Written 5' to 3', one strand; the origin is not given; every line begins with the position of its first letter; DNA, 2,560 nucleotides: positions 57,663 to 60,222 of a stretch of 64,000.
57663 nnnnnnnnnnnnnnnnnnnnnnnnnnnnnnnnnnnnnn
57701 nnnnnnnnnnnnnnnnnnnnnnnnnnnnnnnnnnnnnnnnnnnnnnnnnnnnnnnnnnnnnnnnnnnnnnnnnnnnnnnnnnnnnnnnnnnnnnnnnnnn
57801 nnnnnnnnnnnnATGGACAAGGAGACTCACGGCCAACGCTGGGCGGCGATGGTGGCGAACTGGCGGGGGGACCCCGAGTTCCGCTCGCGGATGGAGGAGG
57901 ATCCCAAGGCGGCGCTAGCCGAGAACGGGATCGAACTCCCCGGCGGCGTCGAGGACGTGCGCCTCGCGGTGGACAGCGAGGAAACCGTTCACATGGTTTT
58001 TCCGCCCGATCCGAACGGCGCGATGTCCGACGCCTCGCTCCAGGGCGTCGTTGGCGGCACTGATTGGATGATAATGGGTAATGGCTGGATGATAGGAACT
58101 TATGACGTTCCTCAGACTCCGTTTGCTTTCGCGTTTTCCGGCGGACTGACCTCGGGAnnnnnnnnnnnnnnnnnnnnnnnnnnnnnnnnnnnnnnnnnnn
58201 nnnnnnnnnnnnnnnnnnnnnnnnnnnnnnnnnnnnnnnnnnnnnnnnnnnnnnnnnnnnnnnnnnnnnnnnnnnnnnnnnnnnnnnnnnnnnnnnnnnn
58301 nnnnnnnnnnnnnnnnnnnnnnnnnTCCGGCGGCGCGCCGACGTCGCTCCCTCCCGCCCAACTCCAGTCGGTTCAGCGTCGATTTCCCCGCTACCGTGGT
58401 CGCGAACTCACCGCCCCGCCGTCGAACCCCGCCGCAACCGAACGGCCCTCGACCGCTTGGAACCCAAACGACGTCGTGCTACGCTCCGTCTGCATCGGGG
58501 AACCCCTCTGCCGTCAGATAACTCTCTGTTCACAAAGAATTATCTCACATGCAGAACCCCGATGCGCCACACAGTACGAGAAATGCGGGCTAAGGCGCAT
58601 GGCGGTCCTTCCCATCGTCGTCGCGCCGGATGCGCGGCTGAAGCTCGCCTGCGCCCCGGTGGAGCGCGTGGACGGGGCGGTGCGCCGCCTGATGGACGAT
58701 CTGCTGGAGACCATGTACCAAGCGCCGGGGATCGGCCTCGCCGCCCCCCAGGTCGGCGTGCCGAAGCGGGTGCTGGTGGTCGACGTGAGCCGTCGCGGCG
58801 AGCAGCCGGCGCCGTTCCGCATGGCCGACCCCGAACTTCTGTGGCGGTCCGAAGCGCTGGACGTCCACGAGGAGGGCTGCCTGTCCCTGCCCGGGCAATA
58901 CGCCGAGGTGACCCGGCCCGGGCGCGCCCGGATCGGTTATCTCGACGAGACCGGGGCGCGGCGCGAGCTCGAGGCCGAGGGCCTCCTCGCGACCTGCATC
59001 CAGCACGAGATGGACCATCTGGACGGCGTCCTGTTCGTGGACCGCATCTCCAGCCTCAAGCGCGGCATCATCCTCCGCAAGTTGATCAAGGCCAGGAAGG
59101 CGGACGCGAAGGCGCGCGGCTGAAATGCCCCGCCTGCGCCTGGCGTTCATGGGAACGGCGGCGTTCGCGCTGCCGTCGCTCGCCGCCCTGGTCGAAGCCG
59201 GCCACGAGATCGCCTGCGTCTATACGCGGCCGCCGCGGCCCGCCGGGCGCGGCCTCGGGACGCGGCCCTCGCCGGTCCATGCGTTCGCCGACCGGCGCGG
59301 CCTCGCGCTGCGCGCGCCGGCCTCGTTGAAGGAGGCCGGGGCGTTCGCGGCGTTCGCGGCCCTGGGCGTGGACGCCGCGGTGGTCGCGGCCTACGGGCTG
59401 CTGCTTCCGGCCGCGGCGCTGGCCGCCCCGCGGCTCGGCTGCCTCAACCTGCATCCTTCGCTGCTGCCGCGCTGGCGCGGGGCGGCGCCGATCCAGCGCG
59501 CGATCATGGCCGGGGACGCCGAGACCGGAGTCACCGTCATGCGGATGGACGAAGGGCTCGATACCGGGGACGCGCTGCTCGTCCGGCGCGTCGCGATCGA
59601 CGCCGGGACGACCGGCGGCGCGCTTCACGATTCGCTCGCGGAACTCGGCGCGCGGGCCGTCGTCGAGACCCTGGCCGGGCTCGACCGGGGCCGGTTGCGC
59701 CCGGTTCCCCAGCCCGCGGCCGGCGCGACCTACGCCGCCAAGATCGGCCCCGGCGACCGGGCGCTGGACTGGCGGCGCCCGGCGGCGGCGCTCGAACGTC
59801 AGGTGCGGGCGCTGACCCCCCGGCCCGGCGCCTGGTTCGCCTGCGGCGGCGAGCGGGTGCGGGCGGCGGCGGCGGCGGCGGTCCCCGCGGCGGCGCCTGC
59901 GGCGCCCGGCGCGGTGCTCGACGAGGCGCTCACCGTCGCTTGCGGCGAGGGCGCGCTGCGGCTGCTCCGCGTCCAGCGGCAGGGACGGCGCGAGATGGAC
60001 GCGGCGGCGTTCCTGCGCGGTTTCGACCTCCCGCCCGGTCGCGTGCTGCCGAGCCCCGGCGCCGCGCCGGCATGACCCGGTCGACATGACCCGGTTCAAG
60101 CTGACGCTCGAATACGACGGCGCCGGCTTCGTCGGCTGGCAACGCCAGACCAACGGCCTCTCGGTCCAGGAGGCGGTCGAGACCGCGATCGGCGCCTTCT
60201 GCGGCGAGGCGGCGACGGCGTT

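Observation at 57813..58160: Orphan NHLP-family RiPP precursor with a compositionally alien (about 43% GC) core peptide, embedded among housekeeping genes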

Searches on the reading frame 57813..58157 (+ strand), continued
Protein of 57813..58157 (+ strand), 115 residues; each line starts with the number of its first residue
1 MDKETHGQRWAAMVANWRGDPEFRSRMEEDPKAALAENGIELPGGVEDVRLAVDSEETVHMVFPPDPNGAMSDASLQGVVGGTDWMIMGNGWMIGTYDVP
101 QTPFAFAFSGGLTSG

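Call 44: search_protein_families(library=ncbifam, proteins=[P0012, P0011, P0015, P0014, P0006, P0008], max_evalue=0.1)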
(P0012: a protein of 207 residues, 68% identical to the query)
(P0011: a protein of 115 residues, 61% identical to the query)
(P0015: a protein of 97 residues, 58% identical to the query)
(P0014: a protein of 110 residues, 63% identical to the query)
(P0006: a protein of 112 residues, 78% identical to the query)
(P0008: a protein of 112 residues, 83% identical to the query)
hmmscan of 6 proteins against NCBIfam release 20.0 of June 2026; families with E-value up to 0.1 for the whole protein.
P0012 (207 aa): 8 families
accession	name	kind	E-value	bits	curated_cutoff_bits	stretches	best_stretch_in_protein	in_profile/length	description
NF041770.1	CFI_box_CTERM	domain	7.3e-12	44.9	40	1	107-163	1-53/69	CFI-box-CTERM domain-containing protein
TIGR03793.1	leader_NHLP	domain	4.5e-11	42.4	50.9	1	20-82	15-77/77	NHLP leader peptide family RiPP precursor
TIGR01323.1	nitrile_alph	equivalog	3e-06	26.9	249.85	1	17-80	110-175/189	nitrile hydratase subunit alpha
TIGR04351.1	TOMM_nitrile_2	subfamily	8e-06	25.3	65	1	20-47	11-38/48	TIGR04351 family putative TOMM peptide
TIGR03887.1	thiocyan_alph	equivalog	3e-05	23.9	291.45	1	16-79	120-185/200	thiocyanate hydrolase subunit gamma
TIGR04509.1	mod_pep_NH_fam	subfamily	0.00021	21.3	34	1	20-53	16-50/87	NHLP-related RiPP peptide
NF038399.1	NH_RiPP_Os17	domain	0.002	18.2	40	1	21-42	13-34/63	Os1348 family NHLP clan protein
TIGR04517.1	rSAM_PoyD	subfamily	0.058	12.3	325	1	15-44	8-37/446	radical SAM family RiPP maturation amino acid epimerase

P0011 (115 aa): 7 families
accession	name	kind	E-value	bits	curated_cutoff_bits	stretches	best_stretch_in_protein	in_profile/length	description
TIGR03793.1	leader_NHLP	domain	1.5e-10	40.7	50.9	1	11-82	7-77/77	NHLP leader peptide family RiPP precursor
TIGR01323.1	nitrile_alph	equivalog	7.9e-06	25.5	249.85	1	16-80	110-175/189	nitrile hydratase subunit alpha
NF038399.1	NH_RiPP_Os17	domain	0.00056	19.9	40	1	13-41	6-34/63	Os1348 family NHLP clan protein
TIGR04509.1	mod_pep_NH_fam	subfamily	0.0093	16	34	1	12-42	9-39/87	NHLP-related RiPP peptide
TIGR03887.1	thiocyan_alph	equivalog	0.019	14.8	291.45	1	16-80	121-186/200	thiocyanate hydrolase subunit gamma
TIGR04351.1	TOMM_nitrile_2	subfamily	0.023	14.3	65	1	12-45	4-37/48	TIGR04351 family putative TOMM peptide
TIGR04517.1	rSAM_PoyD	subfamily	0.081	11.8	325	1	13-43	7-37/446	radical SAM family RiPP maturation amino acid epimerase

P0015 (97 aa): 8 families
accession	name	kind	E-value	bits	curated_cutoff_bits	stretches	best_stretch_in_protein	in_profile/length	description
TIGR03793.1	leader_NHLP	domain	1e-11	44.5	50.9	1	18-81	13-77/77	NHLP leader peptide family RiPP precursor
TIGR01323.1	nitrile_alph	equivalog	2e-08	34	249.85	1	12-76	105-172/189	nitrile hydratase subunit alpha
NF038399.1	NH_RiPP_Os17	domain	2.9e-05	24.1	40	1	14-48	6-40/63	Os1348 family NHLP clan protein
TIGR03887.1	thiocyan_alph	equivalog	9.4e-05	22.3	291.45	1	13-76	117-183/200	thiocyanate hydrolase subunit gamma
TIGR04351.1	TOMM_nitrile_2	subfamily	0.00035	20.1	65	1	15-47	7-38/48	TIGR04351 family putative TOMM peptide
TIGR04509.1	mod_pep_NH_fam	subfamily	0.0026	17.8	34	1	19-46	15-38/87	NHLP-related RiPP peptide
TIGR04517.1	rSAM_PoyD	subfamily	0.024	13.6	325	1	14-54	7-47/446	radical SAM family RiPP maturation amino acid epimerase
TIGR03898.1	lanti_MRSA_kill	subfamily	0.03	14.3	23.5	0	61-81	22-44/44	mersacidin/lichenicidin family type 2 lantibiotic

P0014 (110 aa): 8 families
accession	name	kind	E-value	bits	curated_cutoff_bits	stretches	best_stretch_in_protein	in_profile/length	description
TIGR03793.1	leader_NHLP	domain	2.5e-11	43.3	50.9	1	10-80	7-77/77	NHLP leader peptide family RiPP precursor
TIGR01323.1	nitrile_alph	equivalog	1.3e-06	28.1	249.85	1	15-78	110-175/189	nitrile hydratase subunit alpha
TIGR04351.1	TOMM_nitrile_2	subfamily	1.2e-05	24.8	65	1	10-43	3-36/48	TIGR04351 family putative TOMM peptide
TIGR03887.1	thiocyan_alph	equivalog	4.8e-05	23.2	291.45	1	13-66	119-172/200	thiocyanate hydrolase subunit gamma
TIGR04509.1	mod_pep_NH_fam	subfamily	0.00018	21.5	34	1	12-44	10-43/87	NHLP-related RiPP peptide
NF038399.1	NH_RiPP_Os17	domain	0.00047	20.2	40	1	12-41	6-35/63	Os1348 family NHLP clan protein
TIGR04517.1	rSAM_PoyD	subfamily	0.0098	14.9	325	1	12-44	7-39/446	radical SAM family RiPP maturation amino acid epimerase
TIGR02866.1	CoxB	equivalog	0.033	13.7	147.7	1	34-60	115-141/202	cytochrome c oxidase subunit II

P0006 (112 aa): 7 families
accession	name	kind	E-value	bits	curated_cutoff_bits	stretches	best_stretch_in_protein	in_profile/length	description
TIGR03793.1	leader_NHLP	domain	2.5e-11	43.3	50.9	1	11-82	7-77/77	NHLP leader peptide family RiPP precursor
TIGR04351.1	TOMM_nitrile_2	subfamily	3.3e-06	26.6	65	1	13-47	5-39/48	TIGR04351 family putative TOMM peptide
TIGR01323.1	nitrile_alph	equivalog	1.8e-05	24.4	249.85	1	15-81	109-176/189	nitrile hydratase subunit alpha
NF038399.1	NH_RiPP_Os17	domain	3e-05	24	40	1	17-42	10-35/63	Os1348 family NHLP clan protein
TIGR03887.1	thiocyan_alph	equivalog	7.5e-05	22.6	291.45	1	14-80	119-186/200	thiocyanate hydrolase subunit gamma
TIGR04509.1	mod_pep_NH_fam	subfamily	0.00024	21.1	34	1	13-41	10-39/87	NHLP-related RiPP peptide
NF038175.1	IniB_NTERM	domain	0.028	14.4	40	0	19-40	11-32/49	IniB N-terminal domain-containing protein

P0008 (112 aa): 7 families
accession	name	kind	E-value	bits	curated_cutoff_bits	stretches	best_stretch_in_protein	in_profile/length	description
TIGR03793.1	leader_NHLP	domain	1.6e-11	43.9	50.9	1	12-82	8-77/77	NHLP leader peptide family RiPP precursor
TIGR04351.1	TOMM_nitrile_2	subfamily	1.3e-06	27.9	65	1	9-47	1-39/48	TIGR04351 family putative TOMM peptide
TIGR01323.1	nitrile_alph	equivalog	1.5e-06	27.9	249.85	1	15-80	109-175/189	nitrile hydratase subunit alpha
NF038399.1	NH_RiPP_Os17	domain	5.7e-05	23.1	40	1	20-42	13-35/63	Os1348 family NHLP clan protein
TIGR04509.1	mod_pep_NH_fam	subfamily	6.6e-05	22.9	34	1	12-42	9-40/87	NHLP-related RiPP peptide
TIGR03887.1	thiocyan_alph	equivalog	9.3e-05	22.3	291.45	1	13-70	118-174/200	thiocyanate hydrolase subunit gamma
NF038175.1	IniB_NTERM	domain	0.001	19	40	0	20-40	12-32/49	IniB N-terminal domain-containing protein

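Call 46: search_protein_representatives(alignment_id=A3)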
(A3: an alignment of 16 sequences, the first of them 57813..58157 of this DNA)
Query: 16 sequences, 112 profile positions. Proteins with E-value up to 0.001 (for the whole library): 3717; up to 1e-10: 462; up to 1e-30: 2. The best 150 are listed.
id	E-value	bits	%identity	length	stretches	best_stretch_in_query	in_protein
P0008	1.3e-51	189.5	-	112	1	1-104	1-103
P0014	4.4e-38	145.9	-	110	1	3-95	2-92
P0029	1.1e-30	122.2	-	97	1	2-94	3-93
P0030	5.3e-27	110.3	-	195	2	11-95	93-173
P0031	7.7e-26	106.5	-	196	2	14-93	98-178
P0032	8.1e-26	106.4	-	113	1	7-90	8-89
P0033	1.0e-25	106.1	-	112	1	7-95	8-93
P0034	4.6e-23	97.6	-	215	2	8-92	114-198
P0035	8.6e-23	96.7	-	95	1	5-85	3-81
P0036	1.2e-22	96.2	-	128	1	9-97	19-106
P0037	1.3e-22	96.1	-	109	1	8-86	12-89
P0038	2.7e-22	95.1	-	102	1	6-85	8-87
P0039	2.8e-22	95.0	-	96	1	9-95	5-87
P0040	7.4e-22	93.7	-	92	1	6-85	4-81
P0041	1.0e-21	93.3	-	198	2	19-86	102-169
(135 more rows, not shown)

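Call 62: find_encoding_contigs(protein=P0019, flank=10000, max_places=3)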
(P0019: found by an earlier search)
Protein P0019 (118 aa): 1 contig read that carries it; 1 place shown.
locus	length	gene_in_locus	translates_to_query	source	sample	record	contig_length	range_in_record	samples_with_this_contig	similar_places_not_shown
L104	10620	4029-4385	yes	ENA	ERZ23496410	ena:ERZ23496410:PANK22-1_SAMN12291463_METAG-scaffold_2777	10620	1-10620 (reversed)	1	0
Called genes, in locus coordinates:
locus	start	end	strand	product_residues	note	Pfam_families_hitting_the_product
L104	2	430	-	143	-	?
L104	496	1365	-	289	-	PF02668:TauD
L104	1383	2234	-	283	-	PF02668:TauD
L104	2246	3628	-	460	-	PF03972:MmgE_PrpD_N, PF19305:MmgE_PrpD_C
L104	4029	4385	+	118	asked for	PF02979:NHase_alpha (weak)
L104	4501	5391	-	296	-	PF13365:Trypsin_2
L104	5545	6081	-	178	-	PF03652:RuvX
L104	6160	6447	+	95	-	PF02686:GatC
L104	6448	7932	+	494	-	PF01425:Amidase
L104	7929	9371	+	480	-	PF02934:GatB_N, PF02637:GatB_Yqey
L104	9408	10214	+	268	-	PF01497:Peripla_BP_2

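Call 63: find_encoding_contigs(protein=P0010, flank=10000, max_places=3)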
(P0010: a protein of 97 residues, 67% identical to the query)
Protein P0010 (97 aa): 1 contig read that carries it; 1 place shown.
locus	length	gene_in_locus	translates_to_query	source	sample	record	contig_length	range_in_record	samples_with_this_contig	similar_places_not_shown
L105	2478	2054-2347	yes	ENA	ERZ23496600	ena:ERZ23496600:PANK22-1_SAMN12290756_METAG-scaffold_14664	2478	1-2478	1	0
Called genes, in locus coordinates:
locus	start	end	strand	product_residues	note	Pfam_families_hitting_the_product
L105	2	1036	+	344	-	?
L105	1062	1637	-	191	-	-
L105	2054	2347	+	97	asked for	PF02979:NHase_alpha (weak)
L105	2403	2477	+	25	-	?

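Call 64: search_solved_structures(query=A3, max_evalue=1)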
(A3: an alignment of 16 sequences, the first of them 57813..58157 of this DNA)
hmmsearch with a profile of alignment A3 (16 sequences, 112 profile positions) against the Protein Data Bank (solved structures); distinct sequences matched with E-value up to 1: 44.
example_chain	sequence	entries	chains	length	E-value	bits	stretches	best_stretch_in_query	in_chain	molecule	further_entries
1v29_A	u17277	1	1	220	7.3e-17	64.7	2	16-81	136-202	nitrile hydratase a chain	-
8tb1_A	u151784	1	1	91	7.7e-16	61.4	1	2-85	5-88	NHLP leader peptide family natural product, tumor homing peptide 1 (TH1) substrate chimera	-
7qop_A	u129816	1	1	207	4.5e-14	55.7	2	16-81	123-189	Nitrile hydratase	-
2dpp_A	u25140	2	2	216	5.1e-14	55.5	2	16-81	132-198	Nitrile hydratase alpha subunit | Nitrile hydratase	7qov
3hht_A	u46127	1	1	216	5.2e-14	55.5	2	16-81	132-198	Nitrile hydratase alpha subunit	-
7qom_A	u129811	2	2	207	6.3e-14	55.2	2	16-81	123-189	Nitrile hydratase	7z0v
7qoy_A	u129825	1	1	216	7.3e-14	55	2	16-81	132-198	Nitrile hydratase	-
7qou_A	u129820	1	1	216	1.3e-13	54.2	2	16-81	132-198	Nitrile hydratase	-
1ahj_A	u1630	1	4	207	3e-12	49.8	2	16-81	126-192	NITRILE HYDRATASE (SUBUNIT ALPHA)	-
2zcf_A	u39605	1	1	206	3e-12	49.8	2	16-81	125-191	Nitrile hydratase subunit alpha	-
2ahj_A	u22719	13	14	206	3.1e-12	49.8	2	16-81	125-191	NITRILE HYDRATASE | Nitrile hydratase subunit alpha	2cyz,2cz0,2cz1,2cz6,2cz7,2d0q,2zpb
2qdy_A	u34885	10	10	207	3.1e-12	49.7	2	16-81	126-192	Nitrile hydratase subunit alpha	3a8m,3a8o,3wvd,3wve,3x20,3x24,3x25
3a8g_A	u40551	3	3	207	3.2e-12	49.7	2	16-81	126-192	Nitrile hydratase subunit alpha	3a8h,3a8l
4ob1_A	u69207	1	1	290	4.8e-12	49.2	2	15-80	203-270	Cobalt-containing nitrile hydratase subunit alpha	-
3qxe_A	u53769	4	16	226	1e-11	48.1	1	16-81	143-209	Co-type Nitrile Hydratase alpha subunit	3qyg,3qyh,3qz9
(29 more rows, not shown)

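Call 74: predict_structure(alignment_id=A3)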
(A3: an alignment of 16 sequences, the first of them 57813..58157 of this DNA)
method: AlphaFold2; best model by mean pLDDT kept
length: 115 residues; sequences in the alignment: 16
mean_pLDDT: 56.5   pTM: 0.45
mean pLDDT of the five models: 56.5, 53.5, 52.6, 50.6, 50.4
residues with pLDDT >= 90: 0; 70-90: 30; 50-70: 49; < 50: 36
segments of 3 or more residues with pLDDT < 50: 81-115
pLDDT, mean of each block of 10 residues (from residue 1): 61 74 79 76 64 60 58 57 36 31 38 31
secondary structure, 60 per line:
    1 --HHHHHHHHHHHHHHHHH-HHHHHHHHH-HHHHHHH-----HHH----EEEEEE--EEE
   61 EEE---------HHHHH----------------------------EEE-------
elements in order: H3-19 H21-29 H31-37 E50-55 E58-63 H73-77 E106-108

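Call 77: find_encoding_contigs(protein=P0016, flank=10000, max_places=3)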
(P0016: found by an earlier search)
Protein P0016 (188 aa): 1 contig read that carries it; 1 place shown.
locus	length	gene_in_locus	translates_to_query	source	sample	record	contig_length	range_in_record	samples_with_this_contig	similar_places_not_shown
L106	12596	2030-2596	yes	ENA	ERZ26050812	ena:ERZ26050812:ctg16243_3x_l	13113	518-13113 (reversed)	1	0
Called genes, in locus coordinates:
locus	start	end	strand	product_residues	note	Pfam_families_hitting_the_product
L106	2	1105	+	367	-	?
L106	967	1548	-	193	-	-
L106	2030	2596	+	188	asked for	PF02979:NHase_alpha (weak)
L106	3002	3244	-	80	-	-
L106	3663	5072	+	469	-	-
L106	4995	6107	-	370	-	PF20256:MoCoBD_2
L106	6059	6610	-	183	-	PF02738:MoCoBD_1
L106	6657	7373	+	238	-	-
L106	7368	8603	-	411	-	PF00941:FAD_binding_5, PF00111:Fer2, PF01799:Fer2_2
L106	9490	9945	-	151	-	PF13175:AAA_15, PF13304:AAA_21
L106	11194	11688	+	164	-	-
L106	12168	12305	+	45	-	-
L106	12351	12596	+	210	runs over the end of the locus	PF02771:Acyl-CoA_dh_N (weak)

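Call 78: find_related_loci(query=A3, collection=viral_contigs, flank=10000)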
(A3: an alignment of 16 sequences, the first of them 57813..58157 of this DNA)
Query A3 (115 aa) in viral_contigs; peptide patterns used: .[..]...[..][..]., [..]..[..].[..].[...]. (x = any residue, [..] = any of these).
39 stretches matched a pattern, but none encodes a relative of the query by tblastn (E <= 1e-3).

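Call 79: search_dna_similar(query=window:57813-58157:+, collection=plasmids, mode=protein, max_evalue=0.001, max_rows=25)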
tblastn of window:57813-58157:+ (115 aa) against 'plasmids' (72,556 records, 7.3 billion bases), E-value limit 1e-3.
Records with a match: 5; places in all: 5; records where one place covers at least 80% of the query: 0.
Best place of each record, by identity: <60% 5.
By first word of the organism name: Ensifer 5.
By predicted mobility (MOB-suite, as given by PLSDB): non-mobilizable 4; conjugative 1.
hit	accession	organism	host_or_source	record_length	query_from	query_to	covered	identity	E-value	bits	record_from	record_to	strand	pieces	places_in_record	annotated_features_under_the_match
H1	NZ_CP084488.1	Ensifer adhaerens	cellculture,soil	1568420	17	72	49%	39.3%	1e-3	44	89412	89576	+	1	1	none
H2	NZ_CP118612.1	Ensifer adhaerens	Pure isolate,Rhizosphere of Cyperus ...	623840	17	72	49%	39.3%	1e-3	44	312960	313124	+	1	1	nthA: nitrile hydratase subunit alpha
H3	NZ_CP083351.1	Ensifer adhaerens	cell culture,The sample was isolated ...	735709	17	72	49%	39.3%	1e-3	44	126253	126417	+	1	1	nthA: nitrile hydratase subunit alpha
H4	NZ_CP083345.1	Ensifer adhaerens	cell culture,soil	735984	17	72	49%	39.3%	1e-3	44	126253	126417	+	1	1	nthA: nitrile hydratase subunit alpha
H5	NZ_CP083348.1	Ensifer adhaerens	cell culture,soil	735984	17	72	49%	39.3%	1e-3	44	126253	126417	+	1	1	nthA: nitrile hydratase subunit alpha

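Call 86: find_encoding_contigs(protein=P0001, flank=10000, max_places=3)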
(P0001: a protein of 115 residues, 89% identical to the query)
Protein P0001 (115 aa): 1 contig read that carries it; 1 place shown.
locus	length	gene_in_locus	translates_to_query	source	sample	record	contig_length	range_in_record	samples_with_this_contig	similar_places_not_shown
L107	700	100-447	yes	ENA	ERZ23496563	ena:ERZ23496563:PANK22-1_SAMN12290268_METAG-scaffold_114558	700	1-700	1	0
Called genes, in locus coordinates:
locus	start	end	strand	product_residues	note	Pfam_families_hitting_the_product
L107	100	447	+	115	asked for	PF02979:NHase_alpha (weak)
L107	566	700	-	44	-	?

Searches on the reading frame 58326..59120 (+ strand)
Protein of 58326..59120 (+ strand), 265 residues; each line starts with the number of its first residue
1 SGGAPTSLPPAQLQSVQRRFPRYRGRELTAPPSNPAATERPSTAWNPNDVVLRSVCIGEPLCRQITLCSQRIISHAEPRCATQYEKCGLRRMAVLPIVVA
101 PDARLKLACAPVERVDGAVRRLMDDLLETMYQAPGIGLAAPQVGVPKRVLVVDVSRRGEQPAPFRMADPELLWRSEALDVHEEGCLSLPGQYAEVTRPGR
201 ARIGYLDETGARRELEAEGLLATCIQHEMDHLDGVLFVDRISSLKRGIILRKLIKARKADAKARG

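Call 19: search_protein_families(library=pfam, proteins=[window:58326-59120:+], max_evalue=0.00001)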
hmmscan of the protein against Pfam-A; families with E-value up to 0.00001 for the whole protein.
window:58326-59120:+ (265 aa): 1 family
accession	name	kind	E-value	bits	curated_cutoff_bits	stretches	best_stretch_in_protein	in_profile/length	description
PF01327.26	Pep_deformylase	-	3.1e-48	163.7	22.8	1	95-246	2-155/156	Polypeptide deformylase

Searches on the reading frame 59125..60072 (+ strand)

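Call 61: search_protein_families(library=pfam, proteins=[window:59125-60072:+], max_evalue=0.0001)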
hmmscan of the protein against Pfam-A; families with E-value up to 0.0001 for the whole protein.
window:59125-60072:+ (316 aa): 2 families
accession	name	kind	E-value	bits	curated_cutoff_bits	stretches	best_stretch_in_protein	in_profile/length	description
PF00551.24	Formyl_trans_N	-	3.5e-42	144.6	26.1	1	5-183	2-181/181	Formyl transferase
PF02911.23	Formyl_trans_C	-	1.9e-21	76.6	21.1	1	206-300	1-99/100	Formyl transferase, C-terminal domain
